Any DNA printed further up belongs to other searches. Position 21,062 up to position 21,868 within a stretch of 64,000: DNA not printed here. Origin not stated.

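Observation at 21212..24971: Compositionally distinct locus of a CxxC membrane protein plus two large cysteine-rich secreted proteins. This is a candidate novel effector or adhesin system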

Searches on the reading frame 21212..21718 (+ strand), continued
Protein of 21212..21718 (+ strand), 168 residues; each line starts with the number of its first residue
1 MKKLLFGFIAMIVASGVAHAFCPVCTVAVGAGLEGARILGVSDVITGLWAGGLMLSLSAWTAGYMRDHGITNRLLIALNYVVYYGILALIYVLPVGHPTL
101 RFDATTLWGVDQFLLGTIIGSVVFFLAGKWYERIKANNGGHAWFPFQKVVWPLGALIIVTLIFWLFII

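Call 76: search_solved_structures(query=A6, max_evalue=10)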
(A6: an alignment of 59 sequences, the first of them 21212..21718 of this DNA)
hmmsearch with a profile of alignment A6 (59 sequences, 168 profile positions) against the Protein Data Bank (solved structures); distinct sequences matched with E-value up to 10: 0.

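Call 83: find_related_loci(query=A7, collection=metagenome_contigs, flank=4000)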
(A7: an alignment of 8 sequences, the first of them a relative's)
Query A7 (173 aa) in metagenome_contigs; peptide patterns used: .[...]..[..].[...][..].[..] (x = any residue, [..] = any of these).
600 stretches matched a pattern (row limit reached: there are more); 589 encode a relative of the query (tblastn E <= 1e-3); the best 80 are kept; 80 distinct loci.
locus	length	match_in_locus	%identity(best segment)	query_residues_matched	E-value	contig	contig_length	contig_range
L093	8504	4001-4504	79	6-173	2e-90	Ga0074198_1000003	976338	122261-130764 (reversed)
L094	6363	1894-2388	90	9-173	5e-89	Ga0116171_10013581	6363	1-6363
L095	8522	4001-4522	74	1-173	5e-85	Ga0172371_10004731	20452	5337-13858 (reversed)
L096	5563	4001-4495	76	5-169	8e-82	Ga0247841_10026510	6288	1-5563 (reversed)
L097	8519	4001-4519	68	2-173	7e-74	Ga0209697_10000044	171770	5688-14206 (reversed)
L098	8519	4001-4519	64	1-173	3e-72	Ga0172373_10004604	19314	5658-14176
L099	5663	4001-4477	69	14-173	4e-72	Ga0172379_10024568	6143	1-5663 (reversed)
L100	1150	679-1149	68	6-163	1e-74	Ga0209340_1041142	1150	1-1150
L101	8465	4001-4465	67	18-173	2e-69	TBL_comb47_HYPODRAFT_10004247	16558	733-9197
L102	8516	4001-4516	61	1-173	8e-68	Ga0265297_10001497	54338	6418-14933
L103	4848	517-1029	59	2-173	1e-67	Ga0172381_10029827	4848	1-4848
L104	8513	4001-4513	61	2-173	1e-67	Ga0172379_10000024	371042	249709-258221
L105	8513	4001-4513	61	2-173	1e-66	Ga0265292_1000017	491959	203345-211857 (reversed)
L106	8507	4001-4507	59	3-173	2e-65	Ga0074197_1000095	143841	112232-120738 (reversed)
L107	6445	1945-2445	59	6-173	5e-64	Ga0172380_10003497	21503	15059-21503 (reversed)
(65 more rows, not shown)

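Call 98: search_protein_families(library=phrogs, proteins=[window:21212-21718:+], max_evalue=0.01)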
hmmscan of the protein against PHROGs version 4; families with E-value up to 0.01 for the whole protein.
window:21212-21718:+ (168 aa): 1 family
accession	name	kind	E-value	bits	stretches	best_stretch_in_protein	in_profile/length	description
phrog_37449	-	unknown function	0.005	17.4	1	70-104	96-130/248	-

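Call 99: search_protein_families(library=padloc, proteins=[window:21212-21718:+], max_evalue=0.01)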
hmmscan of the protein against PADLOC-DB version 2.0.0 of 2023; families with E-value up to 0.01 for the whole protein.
window:21212-21718:+ (168 aa): 0 families

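Call 105: list_cluster_members(proteins=[P0264, P0266, P0267, P0268, P0269, P0271, P0273, P0276, P0283, P0294])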
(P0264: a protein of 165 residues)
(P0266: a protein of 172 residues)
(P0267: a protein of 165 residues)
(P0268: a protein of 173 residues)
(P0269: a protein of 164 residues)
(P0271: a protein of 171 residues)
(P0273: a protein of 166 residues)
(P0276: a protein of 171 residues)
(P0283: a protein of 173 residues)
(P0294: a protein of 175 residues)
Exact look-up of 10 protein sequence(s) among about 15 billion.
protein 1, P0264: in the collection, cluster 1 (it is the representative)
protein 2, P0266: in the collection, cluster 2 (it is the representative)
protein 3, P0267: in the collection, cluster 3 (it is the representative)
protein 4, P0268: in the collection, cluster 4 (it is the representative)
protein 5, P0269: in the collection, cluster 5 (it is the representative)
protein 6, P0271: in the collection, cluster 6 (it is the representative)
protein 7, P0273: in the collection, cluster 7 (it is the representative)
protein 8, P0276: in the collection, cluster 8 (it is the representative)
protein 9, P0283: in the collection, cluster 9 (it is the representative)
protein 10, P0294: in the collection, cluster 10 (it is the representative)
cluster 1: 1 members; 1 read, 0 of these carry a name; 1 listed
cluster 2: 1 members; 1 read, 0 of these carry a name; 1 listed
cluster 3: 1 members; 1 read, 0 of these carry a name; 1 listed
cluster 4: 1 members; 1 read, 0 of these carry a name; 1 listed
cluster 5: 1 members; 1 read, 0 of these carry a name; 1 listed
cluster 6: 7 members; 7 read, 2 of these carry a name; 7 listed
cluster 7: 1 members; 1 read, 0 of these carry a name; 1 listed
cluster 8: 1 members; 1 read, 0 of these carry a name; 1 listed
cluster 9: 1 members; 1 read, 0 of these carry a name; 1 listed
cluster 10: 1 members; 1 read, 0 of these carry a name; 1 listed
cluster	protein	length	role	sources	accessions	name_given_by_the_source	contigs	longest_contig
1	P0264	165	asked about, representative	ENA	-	-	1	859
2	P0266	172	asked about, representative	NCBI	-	-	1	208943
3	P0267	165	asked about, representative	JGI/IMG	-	-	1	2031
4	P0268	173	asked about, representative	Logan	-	-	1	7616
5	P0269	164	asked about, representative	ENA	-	-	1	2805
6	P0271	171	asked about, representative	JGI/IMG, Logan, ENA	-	hypothetical protein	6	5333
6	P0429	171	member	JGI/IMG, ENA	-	hypothetical protein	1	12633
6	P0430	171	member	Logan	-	-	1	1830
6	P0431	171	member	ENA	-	-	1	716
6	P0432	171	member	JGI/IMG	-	-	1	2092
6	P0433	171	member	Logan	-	-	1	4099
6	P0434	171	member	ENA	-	-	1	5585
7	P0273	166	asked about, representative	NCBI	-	-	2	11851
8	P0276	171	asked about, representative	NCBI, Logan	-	-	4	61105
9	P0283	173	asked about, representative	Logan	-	-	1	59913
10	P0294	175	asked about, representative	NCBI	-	-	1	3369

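Call 106: find_encoding_contigs(protein=P0266, flank=7000, max_places=1)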
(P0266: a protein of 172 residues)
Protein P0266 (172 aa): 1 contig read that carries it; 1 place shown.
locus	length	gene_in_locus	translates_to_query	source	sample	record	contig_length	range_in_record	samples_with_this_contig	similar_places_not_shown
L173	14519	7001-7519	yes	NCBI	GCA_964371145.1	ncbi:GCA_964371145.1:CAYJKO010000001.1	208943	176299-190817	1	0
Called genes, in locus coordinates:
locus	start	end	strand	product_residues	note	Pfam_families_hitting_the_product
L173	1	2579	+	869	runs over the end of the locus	PF07517:SecA_DEAD, PF00270:DEAD (weak), PF01043:SecA_PP_bind, PF21090:P-loop_SecA, PF07516:SecA_SW, PF02810:SEC-C (weak)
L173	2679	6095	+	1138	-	PF02811:PHP, PF07733:DNA_pol3_alpha, PF17657:DNA_pol3_finger, PF14579:HHH_6, PF01336:tRNA_anti-codon (weak)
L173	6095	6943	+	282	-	PF01795:Methyltransf_5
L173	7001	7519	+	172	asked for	-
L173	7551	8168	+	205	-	-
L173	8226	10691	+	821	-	-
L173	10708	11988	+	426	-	-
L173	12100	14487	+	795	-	-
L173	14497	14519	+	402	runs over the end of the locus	-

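Call 107: list_cluster_members(proteins=[L091:1839-3581:+, L085:27-1835:+, L085:10590-12650:-, L090:7398-8114:+, L090:1519-2361:+, L092:9922-10932:-, L092:8271-9809:+, L091:5738-7642:-, L085:7557-8453:+, L090:382-1140:+])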
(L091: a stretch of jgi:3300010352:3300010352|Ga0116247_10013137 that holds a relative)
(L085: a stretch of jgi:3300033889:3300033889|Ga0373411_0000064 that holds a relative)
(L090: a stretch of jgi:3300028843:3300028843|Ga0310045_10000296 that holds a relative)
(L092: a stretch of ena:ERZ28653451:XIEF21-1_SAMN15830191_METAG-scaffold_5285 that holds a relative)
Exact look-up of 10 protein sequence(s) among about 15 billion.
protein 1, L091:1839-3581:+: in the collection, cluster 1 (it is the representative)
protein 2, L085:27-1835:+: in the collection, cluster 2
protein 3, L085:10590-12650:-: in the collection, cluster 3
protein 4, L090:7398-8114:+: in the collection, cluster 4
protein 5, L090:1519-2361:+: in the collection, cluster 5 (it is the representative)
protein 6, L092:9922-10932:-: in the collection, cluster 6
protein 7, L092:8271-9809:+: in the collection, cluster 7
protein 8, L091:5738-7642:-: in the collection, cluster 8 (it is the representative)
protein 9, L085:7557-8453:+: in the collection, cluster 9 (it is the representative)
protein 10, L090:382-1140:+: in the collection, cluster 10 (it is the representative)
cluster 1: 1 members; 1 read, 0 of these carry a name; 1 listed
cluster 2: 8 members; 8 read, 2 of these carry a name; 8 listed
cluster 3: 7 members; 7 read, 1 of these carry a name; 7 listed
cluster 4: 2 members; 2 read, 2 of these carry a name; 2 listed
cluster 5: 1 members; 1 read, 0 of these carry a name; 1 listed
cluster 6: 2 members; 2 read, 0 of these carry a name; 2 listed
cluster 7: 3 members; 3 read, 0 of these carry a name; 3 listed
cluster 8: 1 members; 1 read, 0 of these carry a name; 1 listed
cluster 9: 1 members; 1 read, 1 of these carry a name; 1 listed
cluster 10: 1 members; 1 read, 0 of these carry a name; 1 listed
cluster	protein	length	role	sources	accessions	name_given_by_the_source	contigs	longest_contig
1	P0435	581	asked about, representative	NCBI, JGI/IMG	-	-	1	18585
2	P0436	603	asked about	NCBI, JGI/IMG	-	DNA mismatch repair protein MutL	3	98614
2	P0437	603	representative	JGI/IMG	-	-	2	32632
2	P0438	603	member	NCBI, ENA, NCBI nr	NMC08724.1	DNA mismatch repair endonuclease MutL [Candidatus Microgenomates bacterium]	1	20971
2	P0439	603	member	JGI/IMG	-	-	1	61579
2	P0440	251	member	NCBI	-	-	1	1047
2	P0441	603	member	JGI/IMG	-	-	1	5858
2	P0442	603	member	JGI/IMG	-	-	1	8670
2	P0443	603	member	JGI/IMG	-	-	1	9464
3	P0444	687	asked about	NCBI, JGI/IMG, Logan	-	ribonucleoside-triphosphate reductase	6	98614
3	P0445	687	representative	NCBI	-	-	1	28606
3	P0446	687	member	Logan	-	-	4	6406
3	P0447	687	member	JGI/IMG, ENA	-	-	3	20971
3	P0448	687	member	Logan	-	-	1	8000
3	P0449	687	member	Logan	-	-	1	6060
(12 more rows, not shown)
